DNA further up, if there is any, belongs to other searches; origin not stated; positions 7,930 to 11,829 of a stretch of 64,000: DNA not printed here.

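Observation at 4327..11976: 2549-aa repeat-rich surface protein co-transcribed with SipW/TasA-like genes, lacking canonical Gram-positive anchors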

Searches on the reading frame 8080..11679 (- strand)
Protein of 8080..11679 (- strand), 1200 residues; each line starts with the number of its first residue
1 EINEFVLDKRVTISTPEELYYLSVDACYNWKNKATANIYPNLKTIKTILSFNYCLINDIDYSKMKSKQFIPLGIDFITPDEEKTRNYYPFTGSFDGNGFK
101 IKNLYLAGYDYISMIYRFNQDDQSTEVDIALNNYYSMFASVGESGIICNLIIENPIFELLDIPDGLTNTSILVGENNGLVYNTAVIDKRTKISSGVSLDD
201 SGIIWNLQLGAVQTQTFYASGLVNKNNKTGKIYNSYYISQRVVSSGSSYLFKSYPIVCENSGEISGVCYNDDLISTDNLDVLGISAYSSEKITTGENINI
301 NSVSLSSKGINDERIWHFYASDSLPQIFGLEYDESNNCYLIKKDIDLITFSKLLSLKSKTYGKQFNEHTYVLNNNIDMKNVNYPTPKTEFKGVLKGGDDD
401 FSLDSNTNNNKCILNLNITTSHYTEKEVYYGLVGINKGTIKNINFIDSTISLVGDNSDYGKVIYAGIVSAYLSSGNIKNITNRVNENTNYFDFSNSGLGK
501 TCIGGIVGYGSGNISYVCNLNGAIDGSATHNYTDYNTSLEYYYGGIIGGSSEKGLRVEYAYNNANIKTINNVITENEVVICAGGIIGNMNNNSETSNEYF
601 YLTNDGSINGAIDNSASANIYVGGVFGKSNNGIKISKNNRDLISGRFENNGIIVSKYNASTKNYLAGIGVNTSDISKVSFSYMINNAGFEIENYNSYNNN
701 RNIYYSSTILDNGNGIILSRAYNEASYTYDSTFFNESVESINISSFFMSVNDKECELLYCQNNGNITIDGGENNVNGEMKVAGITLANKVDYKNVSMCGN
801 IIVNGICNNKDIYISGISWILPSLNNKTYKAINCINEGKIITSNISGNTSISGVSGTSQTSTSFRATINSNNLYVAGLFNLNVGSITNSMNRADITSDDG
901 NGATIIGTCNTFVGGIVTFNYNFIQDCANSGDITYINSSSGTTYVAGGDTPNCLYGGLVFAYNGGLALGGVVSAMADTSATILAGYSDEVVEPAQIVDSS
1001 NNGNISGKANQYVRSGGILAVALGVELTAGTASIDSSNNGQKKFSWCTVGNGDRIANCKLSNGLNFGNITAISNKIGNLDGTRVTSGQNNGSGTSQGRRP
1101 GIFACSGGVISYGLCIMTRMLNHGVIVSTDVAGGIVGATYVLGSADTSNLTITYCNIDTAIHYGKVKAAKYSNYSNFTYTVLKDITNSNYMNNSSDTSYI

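Call 38: predict_structure(alignment_id=A2)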
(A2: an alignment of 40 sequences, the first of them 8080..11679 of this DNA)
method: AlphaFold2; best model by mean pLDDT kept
length: 1200 residues; sequences in the alignment: 40
mean_pLDDT: 87.8   pTM: 0.78
mean pLDDT of the five models: 87.8, 87.3, 86.7, 85.6, 85.3
residues with pLDDT >= 90: 685; 70-90: 425; 50-70: 70; < 50: 20
segments of 3 or more residues with pLDDT < 50: 1081-1094, 1196-1200
pLDDT, mean of each block of 10 residues (from residue 1): 79 88 84 66 88 89 83 86 87 92 87 78 77 92 95 89 84 95 92 81 75 74 94 94 84 91 93 79 89 88 87 88 88 93 90 90 93 91 89 91 80 92 89 96 94 76 94 96 86 74 95 95 86 82 96 91 93 86 96 81 96 87 96 60 79 94 96 85 94 94 95 93 96 89 95 95 96 87 96 98 93 97 93 98 93 88 88 97 97 95 91 98 97 96 84 75 96 93 86 91 96 96 90 85 86 83 96 83 42 54 92 90 94 87 54 73 90 89 85 55
secondary structure, 60 per line:
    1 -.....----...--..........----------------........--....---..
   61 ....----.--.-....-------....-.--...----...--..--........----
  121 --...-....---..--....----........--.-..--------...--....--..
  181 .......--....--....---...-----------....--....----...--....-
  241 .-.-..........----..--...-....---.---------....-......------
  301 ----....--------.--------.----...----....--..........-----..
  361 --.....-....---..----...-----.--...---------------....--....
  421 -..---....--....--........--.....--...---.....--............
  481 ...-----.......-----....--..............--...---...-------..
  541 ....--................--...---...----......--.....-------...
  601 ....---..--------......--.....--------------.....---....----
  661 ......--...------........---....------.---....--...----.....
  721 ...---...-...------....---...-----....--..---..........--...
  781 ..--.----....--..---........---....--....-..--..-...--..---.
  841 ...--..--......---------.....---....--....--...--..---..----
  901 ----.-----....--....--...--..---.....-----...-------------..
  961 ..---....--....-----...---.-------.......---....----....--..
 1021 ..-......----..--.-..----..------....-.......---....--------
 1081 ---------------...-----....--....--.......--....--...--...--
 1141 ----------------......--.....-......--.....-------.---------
elements in order (helices of 4 or more, strands of 3 or more residues): H2-6 E11-13 H16-25 H42-49 E52-55 H61-64 E74-77 E85-88 E93-95 E100-102 H109-112 E113-116 E127-130 E138-141 E146-153 E168-170 E173-176 E179-187 E190-193 E196-199 E203-205 E217-220 E223-226 E231-233 E236-239 H245-250 E251-254 E263-265 E267-270 E284-287 H289-294 H305-308 E331-333 E338-341 H344-353 E369-372 E382-384 E393-395 E411-414 E417-420 E427-430 E433-436 E439-446 E449-453 E462-466 E469-483 E489-495 E501-504 E507-520 E523-525 E529-531 E539-544 E547-562 E565-567 E571-573 E578-583 E586-590 E598-604 E618-623 E626-630 E645-649 E653-656 E661-666 E669-671 E678-685 E689-692 E703-706 E709-711 E716-723 E727-729 E740-743 E747-749 E755-758 E766-775 E778-782 E790-793 E801-808 E812-815 E818-821 E830-832 E840-843 E850-855 E865-869 E873-876 E879-882 E885-887 E911-914 E917-920 E923-925 E933-937 E943-945 E959-962 E966-969 E972-975 E995-1001 E1005-1008 E1013-1016 E1019-1022 H1024-1029 H1054-1057 E1059-1065 E1069-1072 E1104-1107 E1110-1113 E1116-1122 E1125-1128 E1131-1133 E1136-1138 E1157-1162 E1165-1169 H1171-1176 H1179-1183

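Call 44: fold_search(model_id=the predicted structure, library=pdb)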
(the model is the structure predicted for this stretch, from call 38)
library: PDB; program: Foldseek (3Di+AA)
matches with E <= 10: 143; with E <= 0.001: 0
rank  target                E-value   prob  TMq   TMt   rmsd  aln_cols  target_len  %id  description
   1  3n6z                  3.2e-03  1.00  0.14  0.39  12.0       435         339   13  Crystal structure of a putative immunoglobulin A1 protease (BACOVA_03286) from Bacteroides ovatus at 1.30 A resolution (released 2010-07-21)
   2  8bwk_C                2.0e-01  0.07  0.10  0.14  28.9      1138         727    9  Metagenomic derived PL6 alginate lyase (released 2023-12-20)
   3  7uvk                  2.4e-01  0.25  0.11  0.10  15.3       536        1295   11  G. haemolysans IgA1 protease (released 2022-11-23)
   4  2uve_A                2.6e-01  0.12  0.13  0.21  15.8       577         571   10  Structure of Yersinia enterocolitica Family 28 Exopolygalacturonase (released 2007-05-08)
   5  4pex_A                3.9e-01  0.04  0.08  0.12  22.0       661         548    9  Structure of the E502A variant of sacteLam55A from Streptomyces sp. SirexAA-E in complex with glucose (released 2015-03-18)
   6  8vbb_A                4.3e-01  0.03  0.10  0.11  23.2      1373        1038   10  The secreted adhesin EtpA of Enterotoxigenic Escherichia coli in complex with the mouse mAb 1G05 (released 2024-09-04)
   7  8pvs_A                4.4e-01  0.04  0.10  0.13  19.1       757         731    8  Targeting extended blood antigens by Akkermansia muciniphila enzymes unveils a missing link for generating universal d (released 2024-02-28)
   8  7o7t                  4.8e-01  0.04  0.08  0.12  22.8       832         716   10  Structure of the PL6 family alginate lyase Patl3640 from Pseudoalteromonas atlantica T6c in complex with 4-deoxy-L-eryth (released 2021-07-28)
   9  5gkd_A                5.1e-01  0.05  0.10  0.15  25.9      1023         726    9  Structure of PL6 family alginate lyase AlyGC (released 2017-02-08)
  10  7ko9                  5.3e-01  0.04  0.09  0.14  19.9       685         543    8  Crystal structure of antigen 43 from uropathogenic Escherichia coli UTI89 (released 2022-03-09)
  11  4kh3                  5.5e-01  0.04  0.10  0.16  19.4       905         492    7  Structure of a bacterial self-associating protein (released 2014-01-15)
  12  4rt6_A                5.8e-01  0.06  0.14  0.18  20.8      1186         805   10  Structure of a complex between hemopexin and hemopexin binding protein (released 2016-05-18)
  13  3riq                  5.8e-01  0.04  0.08  0.13  24.4       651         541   10  Siphovirus 9NA tailspike receptor binding domain (released 2012-02-29)
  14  1jrg_B                6.9e-01  0.09  0.09  0.21  16.3       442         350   11  Crystal Structure of the R3 form of Pectate Lyase A, Erwinia chrysanthemi (released 2002-06-19)
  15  7jwf_B                7.5e-01  0.07  0.12  0.19  15.3       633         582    8  Crystal structure of PdGH110B D344N in complex with alpha-(1,3)-galactobiose (released 2020-11-04)
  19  6xjb                  1.1e+00  0.57  0.14  0.14  10.7       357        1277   11  IgA1 Protease (released 2020-12-09)
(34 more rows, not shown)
